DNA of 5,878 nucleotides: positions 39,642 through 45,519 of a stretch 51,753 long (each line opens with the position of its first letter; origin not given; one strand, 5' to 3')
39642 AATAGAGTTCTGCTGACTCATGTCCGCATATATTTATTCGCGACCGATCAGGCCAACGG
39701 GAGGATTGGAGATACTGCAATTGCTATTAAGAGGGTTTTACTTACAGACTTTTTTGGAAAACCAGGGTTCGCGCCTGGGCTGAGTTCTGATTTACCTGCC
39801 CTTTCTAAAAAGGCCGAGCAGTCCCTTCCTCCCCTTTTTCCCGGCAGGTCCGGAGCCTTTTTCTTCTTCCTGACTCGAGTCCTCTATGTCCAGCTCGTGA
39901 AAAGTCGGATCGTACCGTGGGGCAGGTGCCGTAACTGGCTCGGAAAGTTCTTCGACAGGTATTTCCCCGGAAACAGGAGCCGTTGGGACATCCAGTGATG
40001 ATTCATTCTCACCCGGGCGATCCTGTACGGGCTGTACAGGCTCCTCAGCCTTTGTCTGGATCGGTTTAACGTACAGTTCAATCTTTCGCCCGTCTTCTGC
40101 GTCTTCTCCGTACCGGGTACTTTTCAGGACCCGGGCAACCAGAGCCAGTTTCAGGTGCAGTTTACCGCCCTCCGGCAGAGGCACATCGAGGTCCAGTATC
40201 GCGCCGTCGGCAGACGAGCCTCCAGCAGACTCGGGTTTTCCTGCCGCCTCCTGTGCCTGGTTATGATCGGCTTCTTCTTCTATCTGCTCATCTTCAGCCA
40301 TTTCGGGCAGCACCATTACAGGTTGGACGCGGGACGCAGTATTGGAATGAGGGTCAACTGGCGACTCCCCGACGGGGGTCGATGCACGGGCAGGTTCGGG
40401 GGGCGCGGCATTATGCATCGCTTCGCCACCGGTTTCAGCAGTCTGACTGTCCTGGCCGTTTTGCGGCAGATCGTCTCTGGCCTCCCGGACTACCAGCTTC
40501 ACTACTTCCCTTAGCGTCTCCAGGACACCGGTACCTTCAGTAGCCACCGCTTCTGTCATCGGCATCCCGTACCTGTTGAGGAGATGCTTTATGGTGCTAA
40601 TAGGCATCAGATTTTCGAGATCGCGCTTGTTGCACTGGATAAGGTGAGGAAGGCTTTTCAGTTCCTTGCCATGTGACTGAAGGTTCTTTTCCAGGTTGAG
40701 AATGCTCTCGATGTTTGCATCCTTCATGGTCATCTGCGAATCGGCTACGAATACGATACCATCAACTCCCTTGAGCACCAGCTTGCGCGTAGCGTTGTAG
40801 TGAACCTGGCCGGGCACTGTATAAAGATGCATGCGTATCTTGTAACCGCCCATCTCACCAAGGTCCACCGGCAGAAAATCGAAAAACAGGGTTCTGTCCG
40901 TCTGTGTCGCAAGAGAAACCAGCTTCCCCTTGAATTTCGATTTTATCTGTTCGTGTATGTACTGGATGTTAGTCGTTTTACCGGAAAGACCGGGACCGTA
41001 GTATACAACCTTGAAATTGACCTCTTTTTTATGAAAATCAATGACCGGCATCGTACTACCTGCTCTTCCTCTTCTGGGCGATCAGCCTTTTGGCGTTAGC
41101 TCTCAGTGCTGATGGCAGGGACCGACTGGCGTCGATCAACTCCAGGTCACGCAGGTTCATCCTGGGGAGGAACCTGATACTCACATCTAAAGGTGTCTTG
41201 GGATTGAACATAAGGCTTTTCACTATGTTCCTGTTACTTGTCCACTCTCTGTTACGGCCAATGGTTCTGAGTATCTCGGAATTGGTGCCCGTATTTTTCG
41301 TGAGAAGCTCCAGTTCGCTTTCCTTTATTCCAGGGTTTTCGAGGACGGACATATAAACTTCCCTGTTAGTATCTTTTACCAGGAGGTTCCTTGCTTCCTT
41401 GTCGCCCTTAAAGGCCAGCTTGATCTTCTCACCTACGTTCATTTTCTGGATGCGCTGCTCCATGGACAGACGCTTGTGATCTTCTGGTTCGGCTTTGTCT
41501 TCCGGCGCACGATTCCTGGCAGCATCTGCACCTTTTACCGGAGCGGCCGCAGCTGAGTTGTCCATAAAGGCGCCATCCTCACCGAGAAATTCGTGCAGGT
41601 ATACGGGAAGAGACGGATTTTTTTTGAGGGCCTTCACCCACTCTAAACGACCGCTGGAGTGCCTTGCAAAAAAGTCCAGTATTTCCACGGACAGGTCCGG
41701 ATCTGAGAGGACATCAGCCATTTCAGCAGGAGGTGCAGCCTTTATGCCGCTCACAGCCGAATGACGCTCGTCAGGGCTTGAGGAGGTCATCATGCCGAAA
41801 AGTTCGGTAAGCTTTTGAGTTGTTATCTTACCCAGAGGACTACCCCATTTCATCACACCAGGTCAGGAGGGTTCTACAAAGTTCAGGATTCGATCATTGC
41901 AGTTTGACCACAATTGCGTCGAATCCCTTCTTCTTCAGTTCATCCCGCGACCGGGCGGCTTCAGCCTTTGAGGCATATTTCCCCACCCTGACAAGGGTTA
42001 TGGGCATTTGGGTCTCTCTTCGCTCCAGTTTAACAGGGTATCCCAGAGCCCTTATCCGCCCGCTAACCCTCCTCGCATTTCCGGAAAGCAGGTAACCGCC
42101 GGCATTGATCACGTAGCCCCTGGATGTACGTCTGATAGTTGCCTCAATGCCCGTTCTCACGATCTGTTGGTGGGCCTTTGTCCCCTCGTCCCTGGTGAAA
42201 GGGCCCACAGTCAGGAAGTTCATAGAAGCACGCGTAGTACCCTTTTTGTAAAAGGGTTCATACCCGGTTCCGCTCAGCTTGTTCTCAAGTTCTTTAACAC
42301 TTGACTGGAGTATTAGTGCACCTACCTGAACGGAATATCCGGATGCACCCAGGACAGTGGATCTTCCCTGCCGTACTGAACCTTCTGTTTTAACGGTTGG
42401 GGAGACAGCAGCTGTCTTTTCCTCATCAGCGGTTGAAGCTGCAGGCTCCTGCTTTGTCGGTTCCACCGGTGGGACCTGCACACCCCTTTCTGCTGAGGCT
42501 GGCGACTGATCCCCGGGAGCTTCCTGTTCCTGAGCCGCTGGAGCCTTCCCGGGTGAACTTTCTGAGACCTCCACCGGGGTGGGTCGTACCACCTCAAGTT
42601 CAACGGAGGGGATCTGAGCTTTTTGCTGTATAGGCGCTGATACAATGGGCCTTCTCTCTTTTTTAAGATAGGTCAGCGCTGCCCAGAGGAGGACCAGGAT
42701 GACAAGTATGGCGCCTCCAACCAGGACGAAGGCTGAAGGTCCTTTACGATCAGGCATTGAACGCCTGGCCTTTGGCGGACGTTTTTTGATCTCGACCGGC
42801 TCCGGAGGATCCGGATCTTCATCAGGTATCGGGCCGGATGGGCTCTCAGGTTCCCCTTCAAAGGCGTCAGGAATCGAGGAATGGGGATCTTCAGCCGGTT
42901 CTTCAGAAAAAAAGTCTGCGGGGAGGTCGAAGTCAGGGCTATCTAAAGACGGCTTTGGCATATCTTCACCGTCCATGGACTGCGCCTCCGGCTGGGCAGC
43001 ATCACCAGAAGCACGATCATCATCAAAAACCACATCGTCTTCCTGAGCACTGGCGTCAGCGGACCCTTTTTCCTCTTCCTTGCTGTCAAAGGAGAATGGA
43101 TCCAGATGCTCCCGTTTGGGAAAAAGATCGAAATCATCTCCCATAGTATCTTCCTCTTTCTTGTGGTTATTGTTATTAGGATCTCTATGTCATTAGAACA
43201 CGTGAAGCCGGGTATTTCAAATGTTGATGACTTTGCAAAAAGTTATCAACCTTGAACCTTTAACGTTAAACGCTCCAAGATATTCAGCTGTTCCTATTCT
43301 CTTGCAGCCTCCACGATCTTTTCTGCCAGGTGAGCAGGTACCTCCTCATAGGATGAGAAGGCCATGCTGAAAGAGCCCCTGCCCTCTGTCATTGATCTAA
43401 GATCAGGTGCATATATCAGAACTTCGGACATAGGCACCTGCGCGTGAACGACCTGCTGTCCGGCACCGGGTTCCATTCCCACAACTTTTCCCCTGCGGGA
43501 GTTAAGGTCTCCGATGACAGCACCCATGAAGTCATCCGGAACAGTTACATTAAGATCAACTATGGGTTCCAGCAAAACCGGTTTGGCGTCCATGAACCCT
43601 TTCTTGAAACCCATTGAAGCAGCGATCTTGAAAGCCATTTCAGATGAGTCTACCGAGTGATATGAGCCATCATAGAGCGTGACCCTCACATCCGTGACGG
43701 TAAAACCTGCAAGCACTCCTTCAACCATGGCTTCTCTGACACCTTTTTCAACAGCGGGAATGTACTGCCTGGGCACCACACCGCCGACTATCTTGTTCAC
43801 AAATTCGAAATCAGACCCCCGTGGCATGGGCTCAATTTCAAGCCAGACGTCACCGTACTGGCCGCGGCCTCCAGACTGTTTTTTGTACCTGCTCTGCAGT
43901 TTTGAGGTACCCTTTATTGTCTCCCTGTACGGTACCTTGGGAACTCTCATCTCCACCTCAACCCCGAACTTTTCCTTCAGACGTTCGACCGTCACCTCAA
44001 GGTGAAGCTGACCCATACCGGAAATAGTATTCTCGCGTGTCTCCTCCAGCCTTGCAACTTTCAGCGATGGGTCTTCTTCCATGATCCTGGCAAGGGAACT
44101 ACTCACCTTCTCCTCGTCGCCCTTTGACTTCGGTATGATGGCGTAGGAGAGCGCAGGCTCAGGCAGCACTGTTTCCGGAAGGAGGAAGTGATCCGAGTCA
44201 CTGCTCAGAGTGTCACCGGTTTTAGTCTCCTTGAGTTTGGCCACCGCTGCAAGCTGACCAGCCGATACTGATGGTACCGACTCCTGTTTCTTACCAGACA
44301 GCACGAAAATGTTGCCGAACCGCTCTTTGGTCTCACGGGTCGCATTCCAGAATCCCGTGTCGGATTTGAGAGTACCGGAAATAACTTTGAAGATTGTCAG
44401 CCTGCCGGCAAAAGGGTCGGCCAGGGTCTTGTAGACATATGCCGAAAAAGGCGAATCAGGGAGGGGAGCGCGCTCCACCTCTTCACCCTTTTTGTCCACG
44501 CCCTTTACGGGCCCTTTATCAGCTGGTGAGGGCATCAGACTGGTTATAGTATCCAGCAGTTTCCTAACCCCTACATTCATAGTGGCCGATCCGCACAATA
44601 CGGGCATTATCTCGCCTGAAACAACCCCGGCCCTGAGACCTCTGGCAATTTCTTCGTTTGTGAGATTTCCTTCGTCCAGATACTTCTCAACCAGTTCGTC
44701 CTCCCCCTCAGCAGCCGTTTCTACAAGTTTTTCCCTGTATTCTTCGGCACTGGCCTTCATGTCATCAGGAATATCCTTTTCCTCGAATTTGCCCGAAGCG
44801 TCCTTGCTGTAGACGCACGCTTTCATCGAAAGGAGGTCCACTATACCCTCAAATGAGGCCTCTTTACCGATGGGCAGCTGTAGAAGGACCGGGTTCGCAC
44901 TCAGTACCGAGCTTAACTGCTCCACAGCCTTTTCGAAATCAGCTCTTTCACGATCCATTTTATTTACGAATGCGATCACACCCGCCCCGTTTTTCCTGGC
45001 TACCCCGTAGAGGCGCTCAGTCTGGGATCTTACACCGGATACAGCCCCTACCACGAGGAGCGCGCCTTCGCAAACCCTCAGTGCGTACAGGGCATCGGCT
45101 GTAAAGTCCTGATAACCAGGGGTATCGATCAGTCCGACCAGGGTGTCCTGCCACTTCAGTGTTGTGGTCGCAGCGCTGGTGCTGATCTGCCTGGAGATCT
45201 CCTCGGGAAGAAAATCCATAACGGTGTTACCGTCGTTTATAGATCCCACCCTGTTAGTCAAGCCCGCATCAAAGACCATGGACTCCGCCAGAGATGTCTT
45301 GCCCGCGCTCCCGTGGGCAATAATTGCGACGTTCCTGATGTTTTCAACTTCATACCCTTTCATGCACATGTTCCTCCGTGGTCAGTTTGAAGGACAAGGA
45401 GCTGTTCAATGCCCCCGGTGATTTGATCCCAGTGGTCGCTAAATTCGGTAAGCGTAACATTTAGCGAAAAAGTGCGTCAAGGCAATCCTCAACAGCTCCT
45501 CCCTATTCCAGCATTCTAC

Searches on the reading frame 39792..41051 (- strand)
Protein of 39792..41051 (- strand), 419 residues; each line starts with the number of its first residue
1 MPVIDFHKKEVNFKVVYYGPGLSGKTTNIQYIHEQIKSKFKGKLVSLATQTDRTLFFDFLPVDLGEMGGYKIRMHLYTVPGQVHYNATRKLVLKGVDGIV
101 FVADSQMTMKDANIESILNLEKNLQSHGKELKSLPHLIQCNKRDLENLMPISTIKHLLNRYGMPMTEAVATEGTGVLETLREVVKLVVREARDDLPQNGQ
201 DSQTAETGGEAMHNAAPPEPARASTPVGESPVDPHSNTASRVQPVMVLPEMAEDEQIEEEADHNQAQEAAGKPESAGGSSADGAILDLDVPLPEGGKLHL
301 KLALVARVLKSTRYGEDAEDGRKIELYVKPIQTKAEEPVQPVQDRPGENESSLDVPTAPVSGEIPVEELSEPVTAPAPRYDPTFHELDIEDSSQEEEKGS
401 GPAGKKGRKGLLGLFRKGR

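Call 3: search_protein_families(library=pfam, proteins=[window:39792-41051:-], max_evalue=0.01)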
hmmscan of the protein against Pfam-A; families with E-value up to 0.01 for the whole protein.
window:39792-41051:- (419 aa): 3 families
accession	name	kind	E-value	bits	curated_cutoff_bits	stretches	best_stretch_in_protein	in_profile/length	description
PF00071.28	Ras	-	6e-06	26.4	21.6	1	49-187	26-160/162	Ras family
PF00025.27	Arf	-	1.2e-05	25.4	22.3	1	70-180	56-167/174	ADP-ribosylation factor family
PF09439.16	SRPRB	-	0.0035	17.2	25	1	16-159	7-135/178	Signal recognition particle receptor beta subunit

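Call 54: search_protein_families(library=ncbifam, proteins=[window:39792-41051:-], max_evalue=0.001)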
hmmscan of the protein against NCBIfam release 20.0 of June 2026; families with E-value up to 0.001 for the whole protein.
window:39792-41051:- (419 aa): 2 families
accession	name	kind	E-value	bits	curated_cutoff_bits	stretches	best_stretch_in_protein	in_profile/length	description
TIGR00231.1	small_GTP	domain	2.1e-07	30.9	42.5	1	13-181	4-160/164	GTP-binding protein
NF008955.0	PRK12297.1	equivalog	0.00075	18.5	406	0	99-203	241-344/429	GTPase ObgE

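Call 61: search_solved_structures(query=window:39792-41051:-, max_evalue=0.00001)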
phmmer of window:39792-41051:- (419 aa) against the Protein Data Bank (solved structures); distinct sequences matched with E-value up to 0.00001: 4.
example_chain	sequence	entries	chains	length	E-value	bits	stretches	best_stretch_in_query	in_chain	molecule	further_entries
5ymx_A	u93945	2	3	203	1.3e-67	232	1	2-192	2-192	Mutual gliding-motility protein MglA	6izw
6h17_A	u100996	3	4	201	1.3e-67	232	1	2-192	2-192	Mutual gliding-motility protein MglA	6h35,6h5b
6hjh_A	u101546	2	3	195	1.3e-67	231.9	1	2-192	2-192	Mutual gliding-motility protein MglA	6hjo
3t12_A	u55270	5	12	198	3.4e-66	227.3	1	2-189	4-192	Gliding protein mglA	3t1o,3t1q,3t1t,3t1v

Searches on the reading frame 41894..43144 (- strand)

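Call 22: search_protein_families(library=pfam, proteins=[window:41894-43144:-], max_evalue=0.0001)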
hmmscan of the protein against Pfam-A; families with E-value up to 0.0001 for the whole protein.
window:41894-43144:- (416 aa): 1 family
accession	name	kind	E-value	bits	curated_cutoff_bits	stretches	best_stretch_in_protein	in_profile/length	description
PF05036.18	SPOR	-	2.7e-17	63.3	21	1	341-414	2-76/76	SPOR domain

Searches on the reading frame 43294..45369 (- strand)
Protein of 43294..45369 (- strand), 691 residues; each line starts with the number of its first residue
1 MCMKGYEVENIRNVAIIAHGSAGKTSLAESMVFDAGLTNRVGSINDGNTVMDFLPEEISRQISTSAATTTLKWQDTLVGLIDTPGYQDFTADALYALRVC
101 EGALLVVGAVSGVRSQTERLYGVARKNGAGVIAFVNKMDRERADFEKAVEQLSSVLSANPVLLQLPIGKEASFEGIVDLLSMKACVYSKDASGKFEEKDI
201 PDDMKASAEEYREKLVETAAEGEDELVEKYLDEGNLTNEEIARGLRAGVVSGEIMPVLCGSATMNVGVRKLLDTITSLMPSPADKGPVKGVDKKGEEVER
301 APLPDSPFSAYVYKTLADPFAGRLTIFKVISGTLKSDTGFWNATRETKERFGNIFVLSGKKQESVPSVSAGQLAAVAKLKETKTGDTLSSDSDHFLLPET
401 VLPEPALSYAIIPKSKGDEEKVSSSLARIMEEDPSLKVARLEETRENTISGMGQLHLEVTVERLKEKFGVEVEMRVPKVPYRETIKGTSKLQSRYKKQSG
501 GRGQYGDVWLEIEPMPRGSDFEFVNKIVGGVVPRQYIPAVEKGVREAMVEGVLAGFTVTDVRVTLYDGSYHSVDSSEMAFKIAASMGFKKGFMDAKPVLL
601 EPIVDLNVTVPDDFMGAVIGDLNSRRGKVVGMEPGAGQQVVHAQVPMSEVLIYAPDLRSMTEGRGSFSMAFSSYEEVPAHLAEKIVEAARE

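Call 22: search_protein_families(library=pfam, proteins=[window:43294-45369:-], max_evalue=0.0001)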
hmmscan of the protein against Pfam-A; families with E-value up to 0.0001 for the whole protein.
window:43294-45369:- (691 aa): 6 families
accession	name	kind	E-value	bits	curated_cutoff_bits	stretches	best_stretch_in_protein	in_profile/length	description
PF03764.24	EFG_IV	-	5.5e-49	165.4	24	1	477-596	1-121/121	Elongation factor G, domain IV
PF00009.33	GTP_EFTU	-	2.5e-45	154.8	26.5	1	9-281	1-188/188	Elongation factor Tu GTP binding domain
PF00679.30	EFG_C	-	2.7e-28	98.3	27.9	1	598-684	1-88/89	Elongation factor G C-terminus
PF14492.12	EFG_III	-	2.8e-28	98.2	27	1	402-474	1-73/75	Elongation Factor G, domain III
PF22042.2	EF-G_D2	-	3.5e-15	56.3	27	1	307-390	1-83/84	Elongation factor G domain 2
PF03144.31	GTP_EFTU_D2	-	7.1e-08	33.2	30.3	1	322-388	1-72/73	Elongation factor Tu domain 2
